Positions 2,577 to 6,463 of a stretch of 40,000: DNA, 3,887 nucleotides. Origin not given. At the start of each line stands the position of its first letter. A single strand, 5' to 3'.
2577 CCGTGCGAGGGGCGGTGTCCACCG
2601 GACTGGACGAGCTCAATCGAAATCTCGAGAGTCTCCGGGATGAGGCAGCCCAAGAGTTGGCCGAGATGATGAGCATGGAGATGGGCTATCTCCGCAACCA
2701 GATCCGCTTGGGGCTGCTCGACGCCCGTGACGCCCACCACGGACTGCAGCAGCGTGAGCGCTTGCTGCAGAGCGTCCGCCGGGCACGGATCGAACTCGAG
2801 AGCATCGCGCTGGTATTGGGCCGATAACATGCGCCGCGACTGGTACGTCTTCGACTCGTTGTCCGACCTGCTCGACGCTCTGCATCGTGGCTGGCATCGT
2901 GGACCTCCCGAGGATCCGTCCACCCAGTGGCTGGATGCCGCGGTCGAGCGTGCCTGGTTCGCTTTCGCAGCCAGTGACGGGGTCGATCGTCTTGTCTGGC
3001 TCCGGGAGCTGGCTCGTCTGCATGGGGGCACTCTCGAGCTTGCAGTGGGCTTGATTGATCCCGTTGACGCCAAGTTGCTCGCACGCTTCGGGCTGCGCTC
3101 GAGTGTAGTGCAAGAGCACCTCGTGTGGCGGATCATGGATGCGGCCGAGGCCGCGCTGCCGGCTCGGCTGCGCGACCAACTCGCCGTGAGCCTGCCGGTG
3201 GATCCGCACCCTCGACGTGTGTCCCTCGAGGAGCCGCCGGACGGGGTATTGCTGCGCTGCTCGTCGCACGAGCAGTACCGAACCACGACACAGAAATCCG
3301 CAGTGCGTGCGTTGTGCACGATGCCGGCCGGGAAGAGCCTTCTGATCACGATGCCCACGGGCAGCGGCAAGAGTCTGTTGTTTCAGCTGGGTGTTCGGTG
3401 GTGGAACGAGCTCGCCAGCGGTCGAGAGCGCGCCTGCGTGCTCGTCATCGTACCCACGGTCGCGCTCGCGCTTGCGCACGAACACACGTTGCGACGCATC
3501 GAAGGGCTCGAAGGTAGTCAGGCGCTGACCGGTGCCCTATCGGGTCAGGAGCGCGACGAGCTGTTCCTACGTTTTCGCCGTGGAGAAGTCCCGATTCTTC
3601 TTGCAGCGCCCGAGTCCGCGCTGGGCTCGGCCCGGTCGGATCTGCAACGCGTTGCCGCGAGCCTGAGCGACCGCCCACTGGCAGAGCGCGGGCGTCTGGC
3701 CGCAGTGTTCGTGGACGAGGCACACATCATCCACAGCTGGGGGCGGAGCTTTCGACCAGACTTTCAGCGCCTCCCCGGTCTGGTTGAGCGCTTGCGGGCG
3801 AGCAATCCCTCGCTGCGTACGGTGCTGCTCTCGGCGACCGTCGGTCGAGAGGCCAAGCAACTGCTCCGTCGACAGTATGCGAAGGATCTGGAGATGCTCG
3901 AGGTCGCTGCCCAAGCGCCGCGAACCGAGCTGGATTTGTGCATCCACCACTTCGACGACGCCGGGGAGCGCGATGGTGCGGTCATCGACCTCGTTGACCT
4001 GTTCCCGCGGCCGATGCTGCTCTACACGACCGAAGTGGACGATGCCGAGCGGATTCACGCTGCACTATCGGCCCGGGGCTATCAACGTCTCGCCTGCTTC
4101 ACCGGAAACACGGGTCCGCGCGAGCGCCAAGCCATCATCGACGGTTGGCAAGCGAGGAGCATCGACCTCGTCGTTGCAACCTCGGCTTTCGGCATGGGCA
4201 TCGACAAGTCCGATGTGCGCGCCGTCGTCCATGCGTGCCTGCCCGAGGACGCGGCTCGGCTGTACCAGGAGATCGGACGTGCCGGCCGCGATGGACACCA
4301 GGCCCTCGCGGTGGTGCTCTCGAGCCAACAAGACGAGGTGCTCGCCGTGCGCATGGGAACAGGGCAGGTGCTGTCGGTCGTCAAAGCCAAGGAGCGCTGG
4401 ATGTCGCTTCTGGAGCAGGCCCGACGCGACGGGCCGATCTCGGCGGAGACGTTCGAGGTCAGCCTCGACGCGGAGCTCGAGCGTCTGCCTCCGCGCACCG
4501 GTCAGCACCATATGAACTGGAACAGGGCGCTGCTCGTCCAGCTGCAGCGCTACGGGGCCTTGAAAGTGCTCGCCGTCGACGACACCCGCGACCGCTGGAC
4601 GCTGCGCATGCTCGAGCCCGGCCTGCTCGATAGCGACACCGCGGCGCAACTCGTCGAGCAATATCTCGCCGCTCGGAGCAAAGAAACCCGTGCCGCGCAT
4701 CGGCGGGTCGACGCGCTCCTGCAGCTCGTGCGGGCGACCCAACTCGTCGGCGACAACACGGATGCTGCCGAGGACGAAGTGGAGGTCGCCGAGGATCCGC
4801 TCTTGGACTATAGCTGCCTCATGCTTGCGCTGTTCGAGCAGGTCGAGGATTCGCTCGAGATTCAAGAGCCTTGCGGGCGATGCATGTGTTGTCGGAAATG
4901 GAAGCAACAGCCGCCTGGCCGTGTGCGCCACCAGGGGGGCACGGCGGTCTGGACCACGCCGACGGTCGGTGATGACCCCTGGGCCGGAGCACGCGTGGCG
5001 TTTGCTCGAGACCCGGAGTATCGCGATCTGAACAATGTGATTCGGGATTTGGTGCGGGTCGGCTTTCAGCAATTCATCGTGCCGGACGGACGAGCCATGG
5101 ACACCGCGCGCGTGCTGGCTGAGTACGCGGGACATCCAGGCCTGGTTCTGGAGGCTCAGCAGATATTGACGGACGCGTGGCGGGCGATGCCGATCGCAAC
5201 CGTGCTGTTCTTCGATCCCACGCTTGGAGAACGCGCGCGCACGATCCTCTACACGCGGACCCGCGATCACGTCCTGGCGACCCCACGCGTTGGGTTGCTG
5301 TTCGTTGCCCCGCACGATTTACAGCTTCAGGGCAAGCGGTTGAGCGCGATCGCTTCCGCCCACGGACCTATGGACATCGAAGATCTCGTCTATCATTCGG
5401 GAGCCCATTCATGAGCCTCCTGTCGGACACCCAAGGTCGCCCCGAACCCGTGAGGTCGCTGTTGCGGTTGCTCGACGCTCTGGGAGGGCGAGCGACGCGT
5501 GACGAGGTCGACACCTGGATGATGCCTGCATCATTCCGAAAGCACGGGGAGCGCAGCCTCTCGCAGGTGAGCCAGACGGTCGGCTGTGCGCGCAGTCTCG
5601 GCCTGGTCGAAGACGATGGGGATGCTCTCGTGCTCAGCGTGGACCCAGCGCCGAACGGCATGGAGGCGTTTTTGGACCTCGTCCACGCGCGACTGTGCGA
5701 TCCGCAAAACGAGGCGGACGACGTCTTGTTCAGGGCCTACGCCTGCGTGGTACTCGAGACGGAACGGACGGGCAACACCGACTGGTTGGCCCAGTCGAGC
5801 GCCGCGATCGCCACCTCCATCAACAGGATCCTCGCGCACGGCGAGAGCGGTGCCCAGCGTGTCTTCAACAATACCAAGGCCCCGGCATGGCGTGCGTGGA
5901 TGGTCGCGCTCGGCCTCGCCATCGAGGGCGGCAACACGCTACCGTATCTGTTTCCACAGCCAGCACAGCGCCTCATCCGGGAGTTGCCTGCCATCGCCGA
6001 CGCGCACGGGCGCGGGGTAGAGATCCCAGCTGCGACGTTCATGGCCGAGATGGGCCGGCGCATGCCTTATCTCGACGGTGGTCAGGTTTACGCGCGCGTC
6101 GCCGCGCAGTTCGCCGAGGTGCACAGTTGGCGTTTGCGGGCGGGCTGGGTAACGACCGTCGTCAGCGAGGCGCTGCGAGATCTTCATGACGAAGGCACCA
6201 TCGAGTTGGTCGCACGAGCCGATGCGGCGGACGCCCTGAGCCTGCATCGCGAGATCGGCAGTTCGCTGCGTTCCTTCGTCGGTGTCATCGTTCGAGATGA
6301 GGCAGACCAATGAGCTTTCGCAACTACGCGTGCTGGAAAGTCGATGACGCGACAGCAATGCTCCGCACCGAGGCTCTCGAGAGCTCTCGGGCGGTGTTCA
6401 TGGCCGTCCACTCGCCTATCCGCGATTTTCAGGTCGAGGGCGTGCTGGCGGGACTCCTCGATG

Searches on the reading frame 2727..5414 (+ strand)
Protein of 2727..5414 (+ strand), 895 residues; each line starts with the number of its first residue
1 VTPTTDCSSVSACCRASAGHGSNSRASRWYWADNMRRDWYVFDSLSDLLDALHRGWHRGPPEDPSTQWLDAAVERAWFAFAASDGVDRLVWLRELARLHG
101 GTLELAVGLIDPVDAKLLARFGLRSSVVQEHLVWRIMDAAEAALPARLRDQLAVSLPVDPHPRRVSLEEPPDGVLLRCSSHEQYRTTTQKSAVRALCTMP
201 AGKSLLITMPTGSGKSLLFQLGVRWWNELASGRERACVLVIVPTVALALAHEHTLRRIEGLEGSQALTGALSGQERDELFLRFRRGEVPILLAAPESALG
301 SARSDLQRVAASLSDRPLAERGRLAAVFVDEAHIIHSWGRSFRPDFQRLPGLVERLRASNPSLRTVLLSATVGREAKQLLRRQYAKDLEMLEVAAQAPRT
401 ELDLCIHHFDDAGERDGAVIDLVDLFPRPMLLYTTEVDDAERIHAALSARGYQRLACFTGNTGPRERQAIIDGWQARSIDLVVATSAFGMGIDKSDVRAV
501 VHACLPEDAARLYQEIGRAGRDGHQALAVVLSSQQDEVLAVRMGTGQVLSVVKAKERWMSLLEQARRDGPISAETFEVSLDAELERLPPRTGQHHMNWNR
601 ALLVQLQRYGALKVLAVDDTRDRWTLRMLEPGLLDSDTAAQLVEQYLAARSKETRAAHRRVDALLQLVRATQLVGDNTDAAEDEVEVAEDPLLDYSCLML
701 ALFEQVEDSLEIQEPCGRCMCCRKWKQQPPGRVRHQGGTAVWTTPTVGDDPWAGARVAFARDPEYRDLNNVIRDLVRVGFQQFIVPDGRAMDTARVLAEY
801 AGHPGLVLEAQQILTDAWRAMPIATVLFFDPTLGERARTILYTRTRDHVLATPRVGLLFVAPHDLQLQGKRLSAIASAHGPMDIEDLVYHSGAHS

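Call 9: search_protein_families(library=padloc, proteins=[window:2727-5414:+], max_evalue=0.001)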
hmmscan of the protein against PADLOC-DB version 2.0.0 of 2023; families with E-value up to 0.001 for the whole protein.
window:2727-5414:+ (895 aa): 26 families (the best 25 are shown)
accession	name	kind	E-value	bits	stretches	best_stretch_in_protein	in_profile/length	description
PDLC02862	DpdF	-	6e-143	475.6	1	68-883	6-799/811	DpdF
PDLC02872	DpdF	-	3.5e-119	397.7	1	146-843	119-820/859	DpdF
PDLC02855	DpdF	-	3.9e-98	327.7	1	163-617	114-560/825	DpdF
PDLC02857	DpdF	-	3.6e-84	281.4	1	177-703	170-701/911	DpdF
PDLC02867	DpdF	-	1.5e-79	266.4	1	176-616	128-558/855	DpdF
PDLC02860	DpdF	-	1.8e-57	193.2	1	318-615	5-300/547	DpdF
PDLC02864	DpdF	-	3.6e-55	185.9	1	188-566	26-371/610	DpdF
PDLC02870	DpdF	-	6e-48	161.6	1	192-539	18-337/534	DpdF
PDLC03928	PsyrT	-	2e-47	159.9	1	186-539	23-352/689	-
PDLC02861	DpdF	-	9.4e-38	127.9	1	173-539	18-350/611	DpdF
PDLC02865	DpdF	-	8.9e-33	111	1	198-536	770-1084/1499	DpdF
PDLC01089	C3a193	-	2.5e-30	103.6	2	204-370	269-417/983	poss. alt. Cas3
PDLC02859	DpdF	-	1.3e-24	84.6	1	200-531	113-424/545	DpdF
PDLC02868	DpdF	-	2.7e-21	73.1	2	465-537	630-703/1078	DpdF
PDLC02863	DpdF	-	6.3e-20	69.5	1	431-559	54-181/488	DpdF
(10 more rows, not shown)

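Call 34: search_protein_families(library=ncbifam, proteins=[window:2727-5414:+], max_evalue=0.001)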
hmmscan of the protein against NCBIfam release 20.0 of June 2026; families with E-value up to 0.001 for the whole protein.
window:2727-5414:+ (895 aa): 24 families
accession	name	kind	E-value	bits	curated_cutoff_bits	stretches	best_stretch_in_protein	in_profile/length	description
NF041063.1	DpdF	equivalog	1.8e-139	466.7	550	1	115-831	71-779/813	protein DpdF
TIGR01389.1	recQ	equivalog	2.8e-43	148.3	640.2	1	175-543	5-339/591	DNA helicase RecQ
TIGR00614.1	recQ_fam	subfamily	1.5e-41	142.7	219.8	1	181-540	9-338/470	RecQ family ATP-dependent DNA helicase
NF008279.0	PRK11057.1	equivalog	8.6e-31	107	1015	1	174-537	16-345/608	ATP-dependent DNA helicase RecQ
TIGR04121.1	DEXH_lig_assoc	equivalog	7.1e-19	67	850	1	197-539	23-364/804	ligase-associated DNA damage response DEXH box helicase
NF008744.0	PRK11776.1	equivalog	9.7e-19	67.3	524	1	359-544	175-358/460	ATP-dependent RNA helicase DbpA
TIGR03817.1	DECH_helic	hypoth_equivalog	1.9e-15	56.2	874.1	1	452-534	303-385/742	helicase/secretion neighborhood putative DEAH-box helicase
NF053631.1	RNA_helic_CshA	equivalog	2e-15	56.6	646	1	362-535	172-344/434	degradosome RNA helicase CshA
NF008394.0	PRK11192.1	equivalog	4.4e-11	42.3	507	1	364-542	182-361/441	ATP-dependent RNA helicase SrmB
NF002340.1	PRK01297.1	equivalog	2.8e-09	36.2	564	1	362-537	184-358/372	ATP-dependent RNA helicase RhlB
NF003419.0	PRK04837.1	equivalog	3.1e-09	36.1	588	1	366-534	195-362/424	ATP-dependent RNA helicase RhlB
NF053711.1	RNA_heli_RhlE1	exception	5.2e-09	35.3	750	1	175-550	12-368/434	RNA helicase RhlE1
NF053636.1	DDHlcsCsdAPsy1082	equivalog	1.7e-07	30.2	890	1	439-536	255-351/512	DEAD/DEAH box helicase CsdA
NF010338.0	PRK13767.1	equivalog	3.6e-07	28.8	849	1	431-538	289-402/877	ATP-dependent helicase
NF002654.0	PRK02362.1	equivalog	2.1e-06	26.3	887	1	199-375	36-184/739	ATP-dependent DNA helicase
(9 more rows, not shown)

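Call 35: search_protein_families(library=pfam, proteins=[window:2727-5414:+], max_evalue=0.001)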
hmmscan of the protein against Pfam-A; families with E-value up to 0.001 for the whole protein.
window:2727-5414:+ (895 aa): 3 families
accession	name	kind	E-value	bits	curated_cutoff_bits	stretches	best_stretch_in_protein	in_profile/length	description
PF00271.37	Helicase_C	-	1.3e-19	70.9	23.5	1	427-523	15-110/110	Helicase conserved C-terminal domain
PF00270.35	DEAD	-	1.1e-18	68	26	1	187-378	2-166/167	DEAD/DEAH box helicase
PF04851.21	ResIII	-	2.4e-06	28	22.5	1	188-337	7-139/164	Type III restriction enzyme, res subunit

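Call 38: find_encoding_contigs(protein=window:2829-5414:+, flank=10000, max_places=2)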
Protein window:2829-5414:+ (861 aa): no gene with exactly this product is on record in the collection.

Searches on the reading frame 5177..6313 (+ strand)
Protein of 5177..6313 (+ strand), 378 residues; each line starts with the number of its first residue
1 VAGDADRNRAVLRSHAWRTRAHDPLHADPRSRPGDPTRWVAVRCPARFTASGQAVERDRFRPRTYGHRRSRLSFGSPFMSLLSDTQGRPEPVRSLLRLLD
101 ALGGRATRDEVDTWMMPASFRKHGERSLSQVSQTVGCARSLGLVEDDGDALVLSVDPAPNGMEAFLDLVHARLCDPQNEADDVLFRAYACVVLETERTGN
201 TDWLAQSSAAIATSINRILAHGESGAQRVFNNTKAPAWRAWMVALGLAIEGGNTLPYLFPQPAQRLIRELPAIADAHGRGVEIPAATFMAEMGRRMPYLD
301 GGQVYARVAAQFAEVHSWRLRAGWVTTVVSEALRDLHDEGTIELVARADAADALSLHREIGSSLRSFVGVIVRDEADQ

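Call 9: search_protein_families(library=padloc, proteins=[window:5177-6313:+], max_evalue=0.001)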
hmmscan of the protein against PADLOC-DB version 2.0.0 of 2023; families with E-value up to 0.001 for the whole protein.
window:5177-6313:+ (378 aa): 2 families
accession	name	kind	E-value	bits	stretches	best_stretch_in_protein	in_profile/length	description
PDLC02874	DpdG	-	5e-08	30.8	1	261-367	190-292/301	DpdG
PDLC02873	DpdG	-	7.4e-06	23.4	1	231-359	155-281/298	DpdG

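Call 34: search_protein_families(library=ncbifam, proteins=[window:5177-6313:+], max_evalue=0.001)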
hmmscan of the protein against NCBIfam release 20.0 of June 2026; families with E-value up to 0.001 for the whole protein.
window:5177-6313:+ (378 aa): 1 family
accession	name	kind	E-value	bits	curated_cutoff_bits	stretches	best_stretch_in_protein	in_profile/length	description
NF041064.1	DpdG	equivalog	1.5e-24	86.9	80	1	79-366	1-286/290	protein DpdG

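Call 35: search_protein_families(library=pfam, proteins=[window:5177-6313:+], max_evalue=0.001)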
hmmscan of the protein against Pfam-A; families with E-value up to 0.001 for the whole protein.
window:5177-6313:+ (378 aa): 0 families
